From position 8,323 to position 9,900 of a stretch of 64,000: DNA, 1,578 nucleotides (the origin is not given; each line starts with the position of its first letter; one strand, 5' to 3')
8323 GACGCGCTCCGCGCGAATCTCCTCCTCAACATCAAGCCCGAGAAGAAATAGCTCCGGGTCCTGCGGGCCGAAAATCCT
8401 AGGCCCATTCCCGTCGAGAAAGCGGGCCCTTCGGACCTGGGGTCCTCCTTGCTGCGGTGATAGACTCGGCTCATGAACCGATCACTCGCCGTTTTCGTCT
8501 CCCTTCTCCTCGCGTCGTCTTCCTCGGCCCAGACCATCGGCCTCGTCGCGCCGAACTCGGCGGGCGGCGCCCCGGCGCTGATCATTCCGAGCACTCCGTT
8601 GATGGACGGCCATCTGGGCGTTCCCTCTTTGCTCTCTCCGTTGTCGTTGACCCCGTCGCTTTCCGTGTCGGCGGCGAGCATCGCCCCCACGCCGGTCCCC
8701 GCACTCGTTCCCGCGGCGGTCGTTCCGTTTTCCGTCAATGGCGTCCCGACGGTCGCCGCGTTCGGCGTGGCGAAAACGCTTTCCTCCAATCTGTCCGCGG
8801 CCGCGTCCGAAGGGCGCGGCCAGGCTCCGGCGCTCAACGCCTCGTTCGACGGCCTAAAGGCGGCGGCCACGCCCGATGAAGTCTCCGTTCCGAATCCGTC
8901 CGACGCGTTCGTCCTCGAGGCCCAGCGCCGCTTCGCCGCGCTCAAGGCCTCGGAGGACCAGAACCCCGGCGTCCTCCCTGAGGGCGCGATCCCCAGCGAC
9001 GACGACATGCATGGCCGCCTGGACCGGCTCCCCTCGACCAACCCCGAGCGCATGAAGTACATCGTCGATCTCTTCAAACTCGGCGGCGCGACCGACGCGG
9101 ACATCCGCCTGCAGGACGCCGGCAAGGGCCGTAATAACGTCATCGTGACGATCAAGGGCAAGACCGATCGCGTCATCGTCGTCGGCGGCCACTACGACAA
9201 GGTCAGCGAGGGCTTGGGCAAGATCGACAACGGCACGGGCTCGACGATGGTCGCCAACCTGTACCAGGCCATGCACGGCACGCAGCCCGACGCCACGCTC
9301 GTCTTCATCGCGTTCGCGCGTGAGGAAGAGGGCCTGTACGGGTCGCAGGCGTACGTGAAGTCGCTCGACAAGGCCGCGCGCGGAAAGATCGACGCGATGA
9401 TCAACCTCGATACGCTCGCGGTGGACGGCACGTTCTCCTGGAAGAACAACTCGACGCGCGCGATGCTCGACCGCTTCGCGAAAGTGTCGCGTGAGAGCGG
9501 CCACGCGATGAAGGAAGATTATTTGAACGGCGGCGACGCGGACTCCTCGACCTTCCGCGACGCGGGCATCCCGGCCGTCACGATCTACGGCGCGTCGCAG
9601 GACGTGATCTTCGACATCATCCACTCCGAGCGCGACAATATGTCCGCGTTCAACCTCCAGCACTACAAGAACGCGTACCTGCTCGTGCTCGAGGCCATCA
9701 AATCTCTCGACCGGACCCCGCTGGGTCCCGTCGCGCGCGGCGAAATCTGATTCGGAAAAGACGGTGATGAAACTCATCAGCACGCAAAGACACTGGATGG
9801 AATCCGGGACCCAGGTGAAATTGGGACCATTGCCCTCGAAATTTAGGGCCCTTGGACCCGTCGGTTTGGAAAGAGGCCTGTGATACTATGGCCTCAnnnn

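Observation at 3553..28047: Tandem array of seven large genes that share one N-terminal module but carry unrelated catalytic and transport payloads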

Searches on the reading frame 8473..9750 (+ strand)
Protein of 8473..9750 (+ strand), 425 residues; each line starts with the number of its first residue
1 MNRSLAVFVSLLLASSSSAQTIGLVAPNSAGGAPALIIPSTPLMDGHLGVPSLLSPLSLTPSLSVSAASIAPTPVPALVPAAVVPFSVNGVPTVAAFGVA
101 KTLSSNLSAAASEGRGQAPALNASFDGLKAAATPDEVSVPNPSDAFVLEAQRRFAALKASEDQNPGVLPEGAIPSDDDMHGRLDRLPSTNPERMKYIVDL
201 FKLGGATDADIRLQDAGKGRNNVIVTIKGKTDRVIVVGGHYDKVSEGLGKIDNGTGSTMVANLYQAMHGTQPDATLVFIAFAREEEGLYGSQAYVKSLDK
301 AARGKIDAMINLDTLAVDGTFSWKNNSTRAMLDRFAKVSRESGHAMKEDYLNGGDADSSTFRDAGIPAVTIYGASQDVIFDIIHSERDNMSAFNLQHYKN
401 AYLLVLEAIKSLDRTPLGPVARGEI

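Call 4: search_protein_families(library=pfam, proteins=[window:8473-9750:+], max_evalue=0.01)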
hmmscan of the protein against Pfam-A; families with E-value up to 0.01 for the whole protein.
window:8473-9750:+ (425 aa): 3 families
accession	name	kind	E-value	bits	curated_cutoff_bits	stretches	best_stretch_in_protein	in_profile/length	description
PF04389.22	Peptidase_M28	-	5.4e-31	108.3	21.3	1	222-407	1-191/193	Peptidase family M28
PF01546.33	Peptidase_M20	-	1.6e-06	28.6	24.6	1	247-405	30-200/206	Peptidase family M20/M25/M40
PF05343.19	Peptidase_M42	-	0.0015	18.1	23.2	0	251-319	133-201/292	M42 glutamyl aminopeptidase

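Call 8: find_encoding_contigs(protein=window:8473-9750:+, flank=10000, max_places=6)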
Protein window:8473-9750:+ (425 aa): no gene with exactly this product is on record in the collection.
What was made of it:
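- Tried and rejected: The exact-sequence look-up of g2 in public assemblies found nothing (call 8).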

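Call 19: search_protein_families(library=ncbifam, proteins=[window:8473-9750:+], max_evalue=0.01)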
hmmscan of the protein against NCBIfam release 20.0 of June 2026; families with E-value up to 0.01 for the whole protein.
window:8473-9750:+ (425 aa): 5 families
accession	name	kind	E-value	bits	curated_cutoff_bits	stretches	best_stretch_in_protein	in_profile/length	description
NF045908.1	AminopepLapALeg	equivalog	1.1e-07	31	600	1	208-402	178-383/396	aminopeptidase LapA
TIGR03107.1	glu_aminopep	equivalog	4.7e-05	22.4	469.7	1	252-415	178-344/350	glutamyl aminopeptidase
NF006399.0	PRK08651.1-2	equivalog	0.00033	19.8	381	0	185-247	15-81/405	succinyl-diaminopimelate desuccinylase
NF007568.0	PRK10199.1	equivalog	0.00051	19.4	298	1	251-369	142-274/346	aminopeptidase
TIGR01883.1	PepT-like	hypoth_equivalog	0.0087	15.1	274.25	0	323-395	283-349/361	peptidase T-like protein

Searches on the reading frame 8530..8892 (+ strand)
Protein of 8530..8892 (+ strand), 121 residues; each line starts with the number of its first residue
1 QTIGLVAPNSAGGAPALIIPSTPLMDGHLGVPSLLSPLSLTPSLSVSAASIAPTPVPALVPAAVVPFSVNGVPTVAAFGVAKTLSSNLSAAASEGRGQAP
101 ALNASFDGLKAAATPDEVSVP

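Call 11: find_homologous_proteins(query=A2, max_evalue=0.001)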
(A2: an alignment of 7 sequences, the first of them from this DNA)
Query A2 (7 sequences) (121 aa, profile of the alignment): 1 proteins with E <= 0.001 among 8000 candidates.
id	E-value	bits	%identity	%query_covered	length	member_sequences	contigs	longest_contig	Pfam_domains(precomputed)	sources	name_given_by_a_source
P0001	2.7e-4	39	48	22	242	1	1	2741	-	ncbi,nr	ncbi:MAG: hypothetical protein Q7J64_00795, partial [Elusimicrobiota bacterium]|nr:hypothetical prot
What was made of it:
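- Tried and rejected: The word-indexed search with the module profile returned a single hit, because low-complexity words swamp the candidate list (call 11).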

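Call 29: search_protein_representatives(alignment_id=A2)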
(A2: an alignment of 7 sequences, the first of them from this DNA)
Query: 7 sequences, 145 profile positions. Proteins with E-value up to 0.001 (for the whole library): 8; up to 1e-10: 1; up to 1e-30: 0. The best 8 are listed.
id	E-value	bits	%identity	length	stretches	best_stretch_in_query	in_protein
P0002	1.4e-11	61.2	-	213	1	1-138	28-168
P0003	1.0e-09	55.1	-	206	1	1-144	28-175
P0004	1.3e-09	54.8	-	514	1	1-140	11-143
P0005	2.7e-09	53.7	-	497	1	1-144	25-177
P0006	1.4e-07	48.1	-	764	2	1-139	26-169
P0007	4.8e-06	43.2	-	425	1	1-84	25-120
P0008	6.8e-06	42.7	-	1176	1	1-137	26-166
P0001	8.5e-05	39.2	-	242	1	1-137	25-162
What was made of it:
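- There are only 8 hits among 1.84 billion representatives (call 29).
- Tried and rejected: The exhaustive HMMER run was more informative (call 29).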

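Call 33: find_encoding_contigs(protein=P0004, flank=10000, max_places=4)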
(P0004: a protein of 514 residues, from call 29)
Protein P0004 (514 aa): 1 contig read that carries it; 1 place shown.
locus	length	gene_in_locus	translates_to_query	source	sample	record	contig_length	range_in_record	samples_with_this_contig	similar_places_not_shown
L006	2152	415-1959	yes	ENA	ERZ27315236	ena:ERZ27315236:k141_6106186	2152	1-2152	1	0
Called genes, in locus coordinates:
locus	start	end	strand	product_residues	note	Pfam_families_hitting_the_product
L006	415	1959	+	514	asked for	-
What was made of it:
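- Tried and rejected: The P0004 contig is only 2.2 kb, so its genomic context is unknown (call 33).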

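Call 57: find_homologous_proteins(query=P0004, max_evalue=0.001)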
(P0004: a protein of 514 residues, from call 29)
Query P0004 (514 aa): 276 proteins with E <= 0.001 among 8000 candidates; the best 120 are listed.
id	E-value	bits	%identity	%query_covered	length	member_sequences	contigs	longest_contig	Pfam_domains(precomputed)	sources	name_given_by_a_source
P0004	0.0e+0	1138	100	100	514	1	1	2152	-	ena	-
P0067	1.2e-123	432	55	72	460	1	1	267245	-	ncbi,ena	-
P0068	3.2e-110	387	51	71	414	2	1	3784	-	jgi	-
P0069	3.2e-107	377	51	72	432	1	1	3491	-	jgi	jgi:hypothetical protein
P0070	3.2e-102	361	51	72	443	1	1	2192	-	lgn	-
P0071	1.4e-93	332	47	76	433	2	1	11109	-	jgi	-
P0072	5.3e-49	185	36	72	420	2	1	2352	-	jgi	-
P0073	6.0e-44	169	36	67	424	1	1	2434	-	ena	-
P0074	1.0e-42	165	33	72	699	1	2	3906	PF08450.19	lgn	-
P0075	1.4e-42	164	33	65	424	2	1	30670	-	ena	-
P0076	2.8e-42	163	32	66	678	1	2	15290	PF08450.19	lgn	-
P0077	3.5e-42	163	36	66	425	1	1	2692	-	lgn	-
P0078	2.8e-41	160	31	67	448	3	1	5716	-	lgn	-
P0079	6.1e-41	159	33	66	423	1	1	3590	-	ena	-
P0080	7.1e-41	159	31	70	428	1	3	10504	-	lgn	-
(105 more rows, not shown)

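Call 59: find_encoding_contigs(protein=P0067, flank=10000, max_places=2)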
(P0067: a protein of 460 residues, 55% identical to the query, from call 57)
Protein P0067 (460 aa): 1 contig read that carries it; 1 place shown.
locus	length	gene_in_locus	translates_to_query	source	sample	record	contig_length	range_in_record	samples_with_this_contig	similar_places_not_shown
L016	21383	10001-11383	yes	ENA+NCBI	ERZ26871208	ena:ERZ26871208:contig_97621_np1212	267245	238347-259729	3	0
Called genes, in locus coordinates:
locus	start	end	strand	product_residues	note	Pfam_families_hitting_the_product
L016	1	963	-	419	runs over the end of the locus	PF25917:BSH_RND, PF25973:BSH_CzcB (weak), PF25876:HH_MFP_RND, PF25944:Beta-barrel_RND, PF25967:RND-MFP_C, PF25989:YknX_C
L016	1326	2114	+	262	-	PF13646:HEAT_2 (weak), PF03130:HEAT_PBS (faint), PF13513:HEAT_EZ (faint), PF02985:HEAT (faint), PF13646:HEAT_2 (weak)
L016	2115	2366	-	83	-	-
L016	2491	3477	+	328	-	PF13365:Trypsin_2, PF13180:PDZ_2 (weak), PF17820:PDZ_6 (faint)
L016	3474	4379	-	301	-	-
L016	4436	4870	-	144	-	-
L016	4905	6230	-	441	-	PF04966:OprB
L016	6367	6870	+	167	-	-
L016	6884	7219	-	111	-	-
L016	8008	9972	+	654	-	PF00654:Voltage_CLC, PF00571:CBS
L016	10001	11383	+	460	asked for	-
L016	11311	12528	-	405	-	PF00155:Aminotran_1_2, PF00202:Aminotran_3 (weak)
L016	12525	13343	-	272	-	PF00106:adh_short, PF08659:KR, PF13561:adh_short_C2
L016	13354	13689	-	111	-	PF00550:PP-binding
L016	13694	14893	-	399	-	PF00109:ketoacyl-synt, PF00108:Thiolase_N (faint), PF02801:Ketoacyl-synt_C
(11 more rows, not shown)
